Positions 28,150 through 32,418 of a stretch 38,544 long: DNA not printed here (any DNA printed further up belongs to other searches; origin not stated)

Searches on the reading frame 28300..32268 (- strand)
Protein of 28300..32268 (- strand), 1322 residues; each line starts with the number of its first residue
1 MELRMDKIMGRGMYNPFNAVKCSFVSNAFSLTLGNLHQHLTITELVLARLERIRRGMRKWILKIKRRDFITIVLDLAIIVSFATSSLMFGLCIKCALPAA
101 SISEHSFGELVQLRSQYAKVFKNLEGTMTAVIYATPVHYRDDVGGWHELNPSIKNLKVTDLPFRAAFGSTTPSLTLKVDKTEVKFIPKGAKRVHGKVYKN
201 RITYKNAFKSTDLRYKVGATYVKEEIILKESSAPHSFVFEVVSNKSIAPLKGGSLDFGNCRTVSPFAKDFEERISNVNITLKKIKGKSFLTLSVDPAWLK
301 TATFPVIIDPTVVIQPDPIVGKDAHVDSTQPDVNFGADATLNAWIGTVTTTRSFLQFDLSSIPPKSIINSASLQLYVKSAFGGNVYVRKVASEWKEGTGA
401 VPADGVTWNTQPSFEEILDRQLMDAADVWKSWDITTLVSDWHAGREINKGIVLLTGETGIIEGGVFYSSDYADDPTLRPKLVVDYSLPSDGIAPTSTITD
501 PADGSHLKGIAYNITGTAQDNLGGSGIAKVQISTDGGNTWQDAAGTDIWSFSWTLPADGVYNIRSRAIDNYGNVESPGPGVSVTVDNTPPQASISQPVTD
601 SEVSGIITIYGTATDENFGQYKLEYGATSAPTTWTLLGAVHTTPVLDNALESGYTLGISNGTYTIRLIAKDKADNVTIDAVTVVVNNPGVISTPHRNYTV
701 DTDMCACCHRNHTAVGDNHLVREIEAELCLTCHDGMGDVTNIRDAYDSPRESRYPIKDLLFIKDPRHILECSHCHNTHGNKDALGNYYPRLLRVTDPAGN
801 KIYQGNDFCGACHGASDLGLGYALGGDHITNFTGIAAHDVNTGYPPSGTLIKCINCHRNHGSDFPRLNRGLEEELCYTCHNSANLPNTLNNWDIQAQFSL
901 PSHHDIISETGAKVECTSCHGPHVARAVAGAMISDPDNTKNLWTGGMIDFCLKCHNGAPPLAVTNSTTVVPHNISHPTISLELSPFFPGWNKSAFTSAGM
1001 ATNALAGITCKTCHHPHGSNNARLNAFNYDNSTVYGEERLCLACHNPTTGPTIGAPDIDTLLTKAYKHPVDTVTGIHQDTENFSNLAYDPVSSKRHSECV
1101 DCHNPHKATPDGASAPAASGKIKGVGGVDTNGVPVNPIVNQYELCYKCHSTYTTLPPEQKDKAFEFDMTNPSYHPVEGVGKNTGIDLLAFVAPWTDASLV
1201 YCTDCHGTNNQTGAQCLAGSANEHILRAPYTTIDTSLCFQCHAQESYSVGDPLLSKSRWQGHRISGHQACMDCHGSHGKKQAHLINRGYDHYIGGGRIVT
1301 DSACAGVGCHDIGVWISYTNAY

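Call 4: search_protein_families(library=pfam, proteins=[window:28300-32268:-], max_evalue=0.1)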
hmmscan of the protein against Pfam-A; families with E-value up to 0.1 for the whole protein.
window:28300-32268:- (1322 aa): 12 families
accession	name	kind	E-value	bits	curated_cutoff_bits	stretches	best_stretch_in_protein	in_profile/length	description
PF09699.15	Paired_CXXCH_1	-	4.5e-28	97.1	20.6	4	852-883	8-39/41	Doubled CXXCH motif (Paired_CXXCH_1)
PF24517.2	CBM96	-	1.3e-18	67.8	26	1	322-473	9-155/164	Carbohydrate-binding module family 96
PF14522.11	Cytochrome_C7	-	2.9e-18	65.9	24.8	2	1006-1049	12-52/67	Cytochrome c7 and related cytochrome c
PF22113.1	Mtrc-MtrF_II-IV_dom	-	6.8e-14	52.2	30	4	1009-1153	8-131/176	Outer membrane cytochrome MtrC/MtrF-like, domains II/IV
PF14537.11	Cytochrom_c3_2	-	3.8e-13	50.2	25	3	851-955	7-78/79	Cytochrome c3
PF17957.7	Big_7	-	6.3e-13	49.6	24.1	1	494-563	1-68/70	Bacterial Ig domain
PF19077.6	Big_13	-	8.7e-06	26.6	27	1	527-587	40-102/102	Bacterial Ig-like domain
PF00688.24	TGFb_propeptide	-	4.9e-05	23.5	25.8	1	353-453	110-207/242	TGF-beta propeptide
PF13750.12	Big_3_3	-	0.0052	16.9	27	1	555-604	11-63/157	Bacterial Ig-like domain (group 3)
PF06848.17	Disaggr_repeat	-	0.0088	16.2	33.9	0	429-483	127-179/179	Disaggregatase related repeat domain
PF03404.22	Mo-co_dimer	-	0.0098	16.3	22.7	1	495-543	10-61/138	Mo-co oxidoreductase dimerisation domain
PF20164.4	GspA_SrpA_N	-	0.025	15.4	27.4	0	598-687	34-113/117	GspA/SrpA SigLec-like domain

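Call 6: search_protein_families(library=ncbifam, proteins=[window:28300-32268:-], max_evalue=0.1)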
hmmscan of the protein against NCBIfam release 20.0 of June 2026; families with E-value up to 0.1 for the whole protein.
window:28300-32268:- (1322 aa): 11 families
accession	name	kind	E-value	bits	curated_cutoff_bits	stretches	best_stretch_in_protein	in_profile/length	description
NF033679.1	DNRLRE_dom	domain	3.2e-27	95.6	34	1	322-483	1-163/164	DNRLRE domain-containing protein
TIGR03508.1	decahem_SO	subfamily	6.6e-20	71.6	192.2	4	851-956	95-175/258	DmsE family decaheme c-type cytochrome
NF041028.1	decahem_GSU2203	exception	1.5e-16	60.6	325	3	851-956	126-208/317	GSU2203 family decaheme c-type cytochrome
TIGR01905.1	paired_CXXCH_1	subfamily_domain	1.6e-16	59.9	25.2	3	852-884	8-40/41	doubled CXXCH domain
NF047446.1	barrel_OmpL47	domain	8.8e-08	32.5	40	1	515-578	8-62/68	OmpL47-type beta-barrel domain-containing protein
NF052245.1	SorA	equivalog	1.4e-06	27.3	600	1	488-574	280-372/396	SorA family sulfite dehydrogenase catalytic subunit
NF047441.1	Lepto_OmpL47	equivalog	1.8e-05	24.5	250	1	554-595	108-148/336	multi-beta-barrel domain surface protein OmpL47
TIGR04555.1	sulfite_DH_soxC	equivalog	2e-05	23.8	420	1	495-575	287-373/408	sulfite dehydrogenase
NF052247.1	SorT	equivalog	9.2e-05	21.4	570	1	496-575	279-362/387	SorT family sulfite dehydrogenase catalytic subunit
NF008659.0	PRK11659.1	equivalog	0.016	14.9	184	0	1201-1280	48-148/188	cytochrome c nitrite reductase pentaheme subunit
TIGR03478.1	DMSO_red_II_bet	subfamily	0.018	14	480.7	1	1086-1156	179-248/321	DMSO reductase family type II enzyme, iron-sulfur subunit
